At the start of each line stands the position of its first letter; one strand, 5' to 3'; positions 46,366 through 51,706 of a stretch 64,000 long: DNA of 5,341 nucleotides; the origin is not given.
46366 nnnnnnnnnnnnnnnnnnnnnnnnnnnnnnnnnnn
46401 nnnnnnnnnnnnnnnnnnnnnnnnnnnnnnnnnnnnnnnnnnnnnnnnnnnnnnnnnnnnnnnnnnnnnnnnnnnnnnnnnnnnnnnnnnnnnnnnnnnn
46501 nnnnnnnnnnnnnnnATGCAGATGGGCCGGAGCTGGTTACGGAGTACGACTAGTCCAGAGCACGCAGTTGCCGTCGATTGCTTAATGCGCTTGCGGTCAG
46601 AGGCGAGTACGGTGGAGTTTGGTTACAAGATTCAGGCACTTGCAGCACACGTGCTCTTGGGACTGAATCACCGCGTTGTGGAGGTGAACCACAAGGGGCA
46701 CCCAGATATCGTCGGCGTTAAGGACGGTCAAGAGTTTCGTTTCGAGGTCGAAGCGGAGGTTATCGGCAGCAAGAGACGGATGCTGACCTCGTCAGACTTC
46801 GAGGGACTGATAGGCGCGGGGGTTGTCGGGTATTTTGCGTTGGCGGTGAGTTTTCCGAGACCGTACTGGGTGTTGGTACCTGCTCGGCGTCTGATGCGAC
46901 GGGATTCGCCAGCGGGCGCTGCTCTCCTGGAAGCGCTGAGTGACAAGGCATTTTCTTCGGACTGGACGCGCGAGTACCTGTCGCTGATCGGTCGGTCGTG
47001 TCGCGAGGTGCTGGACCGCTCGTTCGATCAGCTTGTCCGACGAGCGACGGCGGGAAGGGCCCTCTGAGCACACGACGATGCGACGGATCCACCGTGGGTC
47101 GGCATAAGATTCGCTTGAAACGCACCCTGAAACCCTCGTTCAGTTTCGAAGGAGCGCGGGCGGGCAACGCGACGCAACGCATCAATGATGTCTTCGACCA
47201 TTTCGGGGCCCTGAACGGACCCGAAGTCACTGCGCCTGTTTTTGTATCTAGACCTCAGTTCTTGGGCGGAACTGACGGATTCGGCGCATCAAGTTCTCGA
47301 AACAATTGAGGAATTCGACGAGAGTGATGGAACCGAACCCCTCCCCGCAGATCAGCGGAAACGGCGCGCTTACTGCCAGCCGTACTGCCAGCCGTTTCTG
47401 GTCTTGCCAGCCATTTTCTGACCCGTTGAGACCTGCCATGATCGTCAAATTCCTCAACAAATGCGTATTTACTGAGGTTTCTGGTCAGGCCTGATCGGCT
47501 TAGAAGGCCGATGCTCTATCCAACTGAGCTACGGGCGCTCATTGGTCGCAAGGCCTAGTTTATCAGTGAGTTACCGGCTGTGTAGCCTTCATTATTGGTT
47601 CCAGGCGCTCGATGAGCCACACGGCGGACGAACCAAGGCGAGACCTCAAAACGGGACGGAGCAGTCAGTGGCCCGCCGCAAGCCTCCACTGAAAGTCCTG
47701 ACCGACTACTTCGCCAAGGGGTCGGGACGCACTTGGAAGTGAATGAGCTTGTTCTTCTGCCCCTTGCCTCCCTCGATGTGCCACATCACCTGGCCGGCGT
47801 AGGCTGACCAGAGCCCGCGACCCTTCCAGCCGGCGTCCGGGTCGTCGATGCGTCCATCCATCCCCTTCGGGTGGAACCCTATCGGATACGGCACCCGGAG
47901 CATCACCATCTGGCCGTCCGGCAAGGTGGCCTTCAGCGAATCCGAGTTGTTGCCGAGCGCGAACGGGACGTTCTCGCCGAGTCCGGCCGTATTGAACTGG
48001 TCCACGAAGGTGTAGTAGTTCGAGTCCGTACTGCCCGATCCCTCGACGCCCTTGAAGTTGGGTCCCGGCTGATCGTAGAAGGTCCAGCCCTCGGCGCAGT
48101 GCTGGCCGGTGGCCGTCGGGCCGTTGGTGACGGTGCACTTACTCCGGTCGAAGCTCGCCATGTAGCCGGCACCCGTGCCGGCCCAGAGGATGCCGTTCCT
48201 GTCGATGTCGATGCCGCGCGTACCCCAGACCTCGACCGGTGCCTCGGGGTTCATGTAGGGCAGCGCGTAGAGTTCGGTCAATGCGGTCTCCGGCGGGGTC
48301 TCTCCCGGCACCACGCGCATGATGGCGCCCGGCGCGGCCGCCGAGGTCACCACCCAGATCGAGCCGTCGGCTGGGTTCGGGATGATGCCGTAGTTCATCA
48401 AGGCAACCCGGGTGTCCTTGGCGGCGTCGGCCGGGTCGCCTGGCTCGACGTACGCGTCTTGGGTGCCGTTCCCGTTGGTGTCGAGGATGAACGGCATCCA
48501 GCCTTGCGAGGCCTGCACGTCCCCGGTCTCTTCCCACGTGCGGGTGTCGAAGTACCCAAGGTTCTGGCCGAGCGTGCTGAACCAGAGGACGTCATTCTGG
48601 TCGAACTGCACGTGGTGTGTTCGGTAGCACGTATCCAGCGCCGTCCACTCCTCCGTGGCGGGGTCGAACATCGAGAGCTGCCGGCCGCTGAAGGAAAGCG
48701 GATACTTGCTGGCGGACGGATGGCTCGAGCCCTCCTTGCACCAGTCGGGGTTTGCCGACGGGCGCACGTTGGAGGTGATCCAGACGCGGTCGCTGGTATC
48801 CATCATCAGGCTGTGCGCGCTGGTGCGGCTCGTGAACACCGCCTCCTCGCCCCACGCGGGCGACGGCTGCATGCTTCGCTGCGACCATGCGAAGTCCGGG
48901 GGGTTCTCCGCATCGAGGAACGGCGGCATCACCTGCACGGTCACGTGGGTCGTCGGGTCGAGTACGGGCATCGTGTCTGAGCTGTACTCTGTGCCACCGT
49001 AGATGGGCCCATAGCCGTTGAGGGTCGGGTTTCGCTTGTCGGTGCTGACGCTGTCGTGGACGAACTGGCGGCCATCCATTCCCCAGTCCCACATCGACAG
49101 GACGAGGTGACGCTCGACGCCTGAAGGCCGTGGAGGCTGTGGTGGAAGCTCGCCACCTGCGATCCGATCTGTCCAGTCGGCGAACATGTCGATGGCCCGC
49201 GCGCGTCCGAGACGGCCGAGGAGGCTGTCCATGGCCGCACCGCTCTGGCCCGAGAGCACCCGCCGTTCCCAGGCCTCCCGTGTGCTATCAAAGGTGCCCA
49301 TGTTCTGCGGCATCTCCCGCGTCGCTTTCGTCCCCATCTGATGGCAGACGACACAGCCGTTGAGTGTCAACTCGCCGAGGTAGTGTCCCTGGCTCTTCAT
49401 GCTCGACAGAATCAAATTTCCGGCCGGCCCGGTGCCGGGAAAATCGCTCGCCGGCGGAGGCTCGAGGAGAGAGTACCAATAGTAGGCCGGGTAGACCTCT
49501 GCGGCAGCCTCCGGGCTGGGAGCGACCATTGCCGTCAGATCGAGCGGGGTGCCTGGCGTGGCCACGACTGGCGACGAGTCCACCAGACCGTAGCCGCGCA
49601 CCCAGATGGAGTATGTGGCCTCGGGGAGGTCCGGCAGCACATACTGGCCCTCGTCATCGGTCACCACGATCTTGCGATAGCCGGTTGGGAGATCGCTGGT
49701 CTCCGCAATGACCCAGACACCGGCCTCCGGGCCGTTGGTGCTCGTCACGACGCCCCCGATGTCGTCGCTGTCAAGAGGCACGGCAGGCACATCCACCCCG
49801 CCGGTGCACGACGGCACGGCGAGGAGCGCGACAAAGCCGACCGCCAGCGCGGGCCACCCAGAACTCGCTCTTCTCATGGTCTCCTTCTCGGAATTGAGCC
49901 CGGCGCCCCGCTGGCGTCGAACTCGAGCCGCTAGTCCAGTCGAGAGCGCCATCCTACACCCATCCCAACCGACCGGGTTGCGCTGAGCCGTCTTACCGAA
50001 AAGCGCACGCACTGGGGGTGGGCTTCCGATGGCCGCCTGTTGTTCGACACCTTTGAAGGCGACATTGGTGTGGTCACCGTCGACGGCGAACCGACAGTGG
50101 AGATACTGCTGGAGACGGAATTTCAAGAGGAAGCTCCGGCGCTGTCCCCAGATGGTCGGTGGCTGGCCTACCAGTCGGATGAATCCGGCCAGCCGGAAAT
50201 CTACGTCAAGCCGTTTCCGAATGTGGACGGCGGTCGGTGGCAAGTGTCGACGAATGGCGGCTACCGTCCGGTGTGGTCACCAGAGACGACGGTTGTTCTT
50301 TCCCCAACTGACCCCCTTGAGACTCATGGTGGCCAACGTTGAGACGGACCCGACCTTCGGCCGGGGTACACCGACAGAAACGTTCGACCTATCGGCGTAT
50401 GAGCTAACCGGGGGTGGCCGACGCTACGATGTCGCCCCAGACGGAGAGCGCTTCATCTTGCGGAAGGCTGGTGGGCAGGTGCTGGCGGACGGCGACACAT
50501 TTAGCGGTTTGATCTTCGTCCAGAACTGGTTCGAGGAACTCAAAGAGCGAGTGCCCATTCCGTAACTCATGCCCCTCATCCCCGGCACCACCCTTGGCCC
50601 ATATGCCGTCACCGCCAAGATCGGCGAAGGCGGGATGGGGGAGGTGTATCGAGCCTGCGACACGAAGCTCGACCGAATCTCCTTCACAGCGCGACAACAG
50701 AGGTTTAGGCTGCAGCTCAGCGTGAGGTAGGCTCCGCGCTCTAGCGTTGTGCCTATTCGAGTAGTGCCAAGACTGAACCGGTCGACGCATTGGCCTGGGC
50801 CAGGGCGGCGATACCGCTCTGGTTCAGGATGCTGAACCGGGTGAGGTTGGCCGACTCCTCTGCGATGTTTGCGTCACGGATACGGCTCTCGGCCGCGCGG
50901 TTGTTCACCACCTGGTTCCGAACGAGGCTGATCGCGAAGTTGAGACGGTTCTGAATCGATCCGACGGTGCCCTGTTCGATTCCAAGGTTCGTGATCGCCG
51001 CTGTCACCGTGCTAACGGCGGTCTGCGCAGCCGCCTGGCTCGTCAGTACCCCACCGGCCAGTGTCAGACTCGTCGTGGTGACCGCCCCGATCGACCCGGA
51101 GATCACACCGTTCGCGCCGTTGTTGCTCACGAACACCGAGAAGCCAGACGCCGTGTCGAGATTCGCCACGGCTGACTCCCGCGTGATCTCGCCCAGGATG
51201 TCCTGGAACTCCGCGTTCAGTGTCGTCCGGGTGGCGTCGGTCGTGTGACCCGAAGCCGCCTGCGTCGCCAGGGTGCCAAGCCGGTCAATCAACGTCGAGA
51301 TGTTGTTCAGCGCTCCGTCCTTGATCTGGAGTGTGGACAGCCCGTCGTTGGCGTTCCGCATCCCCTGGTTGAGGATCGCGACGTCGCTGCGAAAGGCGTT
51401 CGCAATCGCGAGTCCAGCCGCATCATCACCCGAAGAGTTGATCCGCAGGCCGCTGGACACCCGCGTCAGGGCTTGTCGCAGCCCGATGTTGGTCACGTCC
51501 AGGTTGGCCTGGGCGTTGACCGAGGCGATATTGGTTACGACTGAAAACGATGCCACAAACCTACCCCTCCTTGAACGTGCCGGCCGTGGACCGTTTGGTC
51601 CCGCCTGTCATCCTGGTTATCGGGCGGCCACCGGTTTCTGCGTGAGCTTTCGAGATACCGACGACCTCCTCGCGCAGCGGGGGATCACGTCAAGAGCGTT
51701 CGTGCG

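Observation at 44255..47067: Compact three-gene cassette (67-aa helical protein, Rad50/SMC-like ATPase with a CxxC hook, Hjc/PD-(D/E)xK-like protein): candidate uncharacterised defence-type system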

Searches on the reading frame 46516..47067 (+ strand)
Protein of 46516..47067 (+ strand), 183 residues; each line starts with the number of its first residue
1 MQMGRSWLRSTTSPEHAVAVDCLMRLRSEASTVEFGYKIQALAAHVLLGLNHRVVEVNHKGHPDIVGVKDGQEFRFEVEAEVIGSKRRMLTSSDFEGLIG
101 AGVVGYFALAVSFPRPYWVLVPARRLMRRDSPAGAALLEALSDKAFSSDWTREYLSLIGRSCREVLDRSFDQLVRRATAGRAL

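Call 3: search_protein_families(library=pfam, proteins=[window:46585-47067:+], max_evalue=1)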
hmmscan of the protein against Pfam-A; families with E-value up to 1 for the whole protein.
window:46585-47067:+ (160 aa): 0 families

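Call 4: search_protein_families(library=padloc, proteins=[window:46585-47067:+], max_evalue=1)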
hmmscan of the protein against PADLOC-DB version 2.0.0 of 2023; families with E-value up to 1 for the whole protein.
window:46585-47067:+ (160 aa): 0 families

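Call 5: search_protein_families(library=ncbifam, proteins=[window:46585-47067:+], max_evalue=1)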
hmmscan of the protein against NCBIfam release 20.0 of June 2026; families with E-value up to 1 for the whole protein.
window:46585-47067:+ (160 aa): 0 families

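Call 7: search_solved_structures(query=window:46585-47067:+, max_evalue=10, show_alignments=2)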
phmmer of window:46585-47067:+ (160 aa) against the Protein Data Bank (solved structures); distinct sequences matched with E-value up to 10: 1.
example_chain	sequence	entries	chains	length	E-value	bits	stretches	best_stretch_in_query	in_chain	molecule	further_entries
6f0k_D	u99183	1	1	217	0.09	16.2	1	78-157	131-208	ActD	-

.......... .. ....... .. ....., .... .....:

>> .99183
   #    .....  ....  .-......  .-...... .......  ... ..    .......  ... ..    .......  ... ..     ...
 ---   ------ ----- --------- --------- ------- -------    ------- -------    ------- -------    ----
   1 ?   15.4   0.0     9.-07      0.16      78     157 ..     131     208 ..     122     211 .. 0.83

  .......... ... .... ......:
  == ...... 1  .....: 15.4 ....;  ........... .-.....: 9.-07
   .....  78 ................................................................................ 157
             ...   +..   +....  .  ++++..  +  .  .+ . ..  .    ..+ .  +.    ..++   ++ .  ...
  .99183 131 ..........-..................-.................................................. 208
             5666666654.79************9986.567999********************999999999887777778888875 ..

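Call 10: find_homologous_proteins(query=window:46585-47067:+)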
Query window:46585-47067:+ (160 aa): 287 proteins with E <= 0.001 among 627 candidates; the best 120 are listed.
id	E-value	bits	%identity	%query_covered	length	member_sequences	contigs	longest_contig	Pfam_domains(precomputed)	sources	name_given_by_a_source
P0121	8.4e-90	317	92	99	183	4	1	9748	-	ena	-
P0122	1.3e-88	313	91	100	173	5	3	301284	-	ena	-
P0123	8.2e-88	310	90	100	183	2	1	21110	-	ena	-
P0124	1.3e-82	293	87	99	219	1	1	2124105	-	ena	-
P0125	1.8e-82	293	84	99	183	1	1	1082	-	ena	-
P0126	2.8e-82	292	85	99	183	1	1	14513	-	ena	-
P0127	3.4e-82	292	82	99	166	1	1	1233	-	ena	-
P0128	2.3e-81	289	85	99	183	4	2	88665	-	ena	-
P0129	7.4e-81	288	82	99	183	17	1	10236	-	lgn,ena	-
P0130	2.0e-80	286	86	99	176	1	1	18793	-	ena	-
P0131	7.2e-79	281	82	100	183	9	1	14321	-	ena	-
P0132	5.2e-76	272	78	99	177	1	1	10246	-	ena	-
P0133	6.1e-76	272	79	100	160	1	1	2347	-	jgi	jgi:hypothetical protein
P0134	5.5e-75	269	79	99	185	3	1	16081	-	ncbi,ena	-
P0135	6.2e-75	268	79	99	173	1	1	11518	-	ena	-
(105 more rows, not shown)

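Call 18: search_solved_structures(query=A2, max_evalue=10, show_alignments=3)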
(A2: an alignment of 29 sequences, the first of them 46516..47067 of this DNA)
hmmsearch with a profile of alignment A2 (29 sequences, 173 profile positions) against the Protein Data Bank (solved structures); distinct sequences matched with E-value up to 10: 0.

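Call 26: predict_structure(alignment_id=A3)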
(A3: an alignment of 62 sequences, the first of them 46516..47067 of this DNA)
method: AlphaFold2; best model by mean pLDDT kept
length: 183 residues; sequences in the alignment: 62
mean_pLDDT: 88.2   pTM: 0.85
mean pLDDT of the five models: 88.2, 87.6, 87.5, 86.8, 86.4
residues with pLDDT >= 90: 125; 70-90: 40; 50-70: 7; < 50: 11
segments of 3 or more residues with pLDDT < 50: 1-11
pLDDT, mean of each block of 10 residues (from residue 1): 41 79 92 92 98 96 96 96 68 91 95 89 88 81 97 96 95 98 93
secondary structure, 60 per line:
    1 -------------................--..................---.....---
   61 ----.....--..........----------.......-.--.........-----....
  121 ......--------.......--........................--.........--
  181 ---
elements in order: H14-29 H32-49 E53-57 E65-69 E72-81 H92-98 E103-111 E117-122 H123-126 H135-141 H144-167 H170-178

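Call 29: fold_search(model_id=the predicted structure, library=pdb)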
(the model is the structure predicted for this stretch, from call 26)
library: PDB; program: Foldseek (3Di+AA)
matches with E <= 10: 333; with E <= 0.001: 0
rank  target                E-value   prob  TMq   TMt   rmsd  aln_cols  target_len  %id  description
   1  2eo0_A                1.0e-02  1.00  0.40  0.53   8.3       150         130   15  Crystal Structure of Holliday Junction Resolvase ST1444 (released 2007-10-02)
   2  2eo0_B                1.1e-02  1.00  0.44  0.62  10.1       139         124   12  Crystal Structure of Holliday Junction Resolvase ST1444 (released 2007-10-02)
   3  2wcw_C                1.7e-02  1.00  0.40  0.56   4.1       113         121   20  1.6A resolution structure of Archaeoglobus fulgidus Hjc, a Holliday junction resolvase from an archaeal hyperthermophi (released 2009-03-24)
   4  2wcw_B                2.0e-02  1.00  0.40  0.57   4.1       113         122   20  1.6A resolution structure of Archaeoglobus fulgidus Hjc, a Holliday junction resolvase from an archaeal hyperthermophi (released 2009-03-24)
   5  4f0p_A                2.5e-02  0.82  0.41  0.21   8.5       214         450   13  MspJI Restriction Endonuclease - P31 Form (released 2012-08-08)
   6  2wcw_D                3.2e-02  0.99  0.41  0.56   3.9       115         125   20  1.6A resolution structure of Archaeoglobus fulgidus Hjc, a Holliday junction resolvase from an archaeal hyperthermophi (released 2009-03-24)
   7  5zyv_A                3.2e-02  0.51  0.28  0.26  13.9       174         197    8  Crystal structure of human MGME1 with single strand DNA2 and Ca2+ (released 2018-09-19)
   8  4tkk_A                3.4e-02  0.72  0.31  0.42  11.0       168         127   16  Sulfolobus solfataricus HJC mutants (released 2015-08-12)
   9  2wiz_A                4.0e-02  0.97  0.40  0.54   5.2       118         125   20  Crystal structures of Holliday junction resolvases from Archaeoglobus fulgidus bound to DNA substrate (released 2009-05-26)
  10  1zp7_B                4.2e-02  0.99  0.41  0.48   4.1       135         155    9  The structure of Bacillus subtilis RecU Holliday junction resolvase and its role in substrate selection and sequence s (released 2005-09-20)
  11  1zp7_A                4.2e-02  0.97  0.34  0.40   5.0       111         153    8  The structure of Bacillus subtilis RecU Holliday junction resolvase and its role in substrate selection and sequence s (released 2005-09-20)
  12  8rpx_C                4.5e-02  0.75  0.38  0.43   8.0       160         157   17  NhoI restriction endonuclease in complex with quadruply methylated DNA target (released 2024-07-17)
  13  2wcz_B                5.1e-02  0.99  0.38  0.58   4.0       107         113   21  1.6A resolution structure of Archaeoglobus fulgidus Hjc, a Holliday junction resolvase from an archaeal hyperthermophi (released 2009-03-24)
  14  2wiw_A                6.0e-02  0.91  0.32  0.46   4.8        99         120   20  Crystal structures of Holliday junction resolvases from Archaeoglobus fulgidus bound to DNA substrate (released 2009-05-26)
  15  2wiw_B                6.0e-02  0.91  0.33  0.44   4.5        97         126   24  Crystal structures of Holliday junction resolvases from Archaeoglobus fulgidus bound to DNA substrate (released 2009-05-26)
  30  2wcw_A                1.3e-01  0.97  0.40  0.55   4.3       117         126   20  1.6A resolution structure of Archaeoglobus fulgidus Hjc, a Holliday junction resolvase from an archaeal hyperthermophi (released 2009-03-24)
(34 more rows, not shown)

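Call 66: search_protein_families(library=padloc, proteins=[window:46516-47067:+], max_evalue=0.001)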
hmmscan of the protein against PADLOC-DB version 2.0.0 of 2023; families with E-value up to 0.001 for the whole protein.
window:46516-47067:+ (183 aa): 0 families

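Call 67: search_protein_representatives(alignment_id=A3)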
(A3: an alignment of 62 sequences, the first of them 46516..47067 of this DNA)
Query: 62 sequences, 174 profile positions. Proteins with E-value up to 0.001 (for the whole library): 110; up to 1e-10: 66; up to 1e-30: 23. The best 110 are listed.
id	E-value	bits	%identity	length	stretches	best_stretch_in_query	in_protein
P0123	4.6e-86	303.0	-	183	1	2-174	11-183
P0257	7.6e-65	233.9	-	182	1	4-173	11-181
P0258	4.4e-54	198.9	-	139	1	37-174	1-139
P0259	4.6e-54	198.8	-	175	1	9-174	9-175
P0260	1.0e-52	194.4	-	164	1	24-147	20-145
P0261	1.7e-51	190.4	-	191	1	5-174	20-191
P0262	5.2e-51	188.9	-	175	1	5-174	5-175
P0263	1.5e-49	184.1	-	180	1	4-133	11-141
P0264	6.6e-46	172.3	-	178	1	7-174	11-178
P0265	3.9e-41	156.7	-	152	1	4-100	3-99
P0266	2.0e-39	151.1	-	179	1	9-174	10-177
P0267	1.2e-38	148.6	-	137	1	3-98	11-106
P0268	4.5e-38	146.7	-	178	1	7-173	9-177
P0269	3.5e-37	143.8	-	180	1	13-172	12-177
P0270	1.1e-36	142.3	-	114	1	6-106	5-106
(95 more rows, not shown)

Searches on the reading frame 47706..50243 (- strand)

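Call 41: search_protein_families(library=pfam, proteins=[window:47706-50243:-], max_evalue=0.001)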
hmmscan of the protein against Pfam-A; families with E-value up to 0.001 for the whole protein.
window:47706-50243:- (845 aa): 1 family
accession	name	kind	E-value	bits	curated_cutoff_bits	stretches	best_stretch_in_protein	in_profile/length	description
PF13620.12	CarboxypepD_reg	-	4.9e-06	27.2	32.3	1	162-237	2-78/82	Carboxypeptidase regulatory-like domain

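Call 66: search_protein_families(library=padloc, proteins=[window:47706-50243:-], max_evalue=0.001)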
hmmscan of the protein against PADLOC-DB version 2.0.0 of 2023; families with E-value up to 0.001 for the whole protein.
window:47706-50243:- (845 aa): 0 families

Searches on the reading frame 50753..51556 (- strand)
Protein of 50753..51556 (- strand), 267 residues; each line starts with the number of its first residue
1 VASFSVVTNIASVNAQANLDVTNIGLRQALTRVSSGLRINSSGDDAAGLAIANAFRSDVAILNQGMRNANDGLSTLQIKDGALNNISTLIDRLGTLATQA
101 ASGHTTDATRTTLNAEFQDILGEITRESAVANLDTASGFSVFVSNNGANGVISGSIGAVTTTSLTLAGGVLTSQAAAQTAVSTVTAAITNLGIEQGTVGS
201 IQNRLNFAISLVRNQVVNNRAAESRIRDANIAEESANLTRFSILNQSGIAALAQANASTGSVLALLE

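Call 41: search_protein_families(library=pfam, proteins=[window:50753-51556:-], max_evalue=0.001)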
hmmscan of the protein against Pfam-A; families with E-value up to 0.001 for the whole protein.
window:50753-51556:- (267 aa): 2 families
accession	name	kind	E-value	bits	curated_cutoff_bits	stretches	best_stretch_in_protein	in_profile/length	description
PF00669.25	Flagellin_N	-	9.3e-29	100.7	26.6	1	7-126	2-121/139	Bacterial flagellin N-terminal helical region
PF00700.27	Flagellin_C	-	5.6e-19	68.7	23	1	182-266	2-86/86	Bacterial flagellin C-terminal helical region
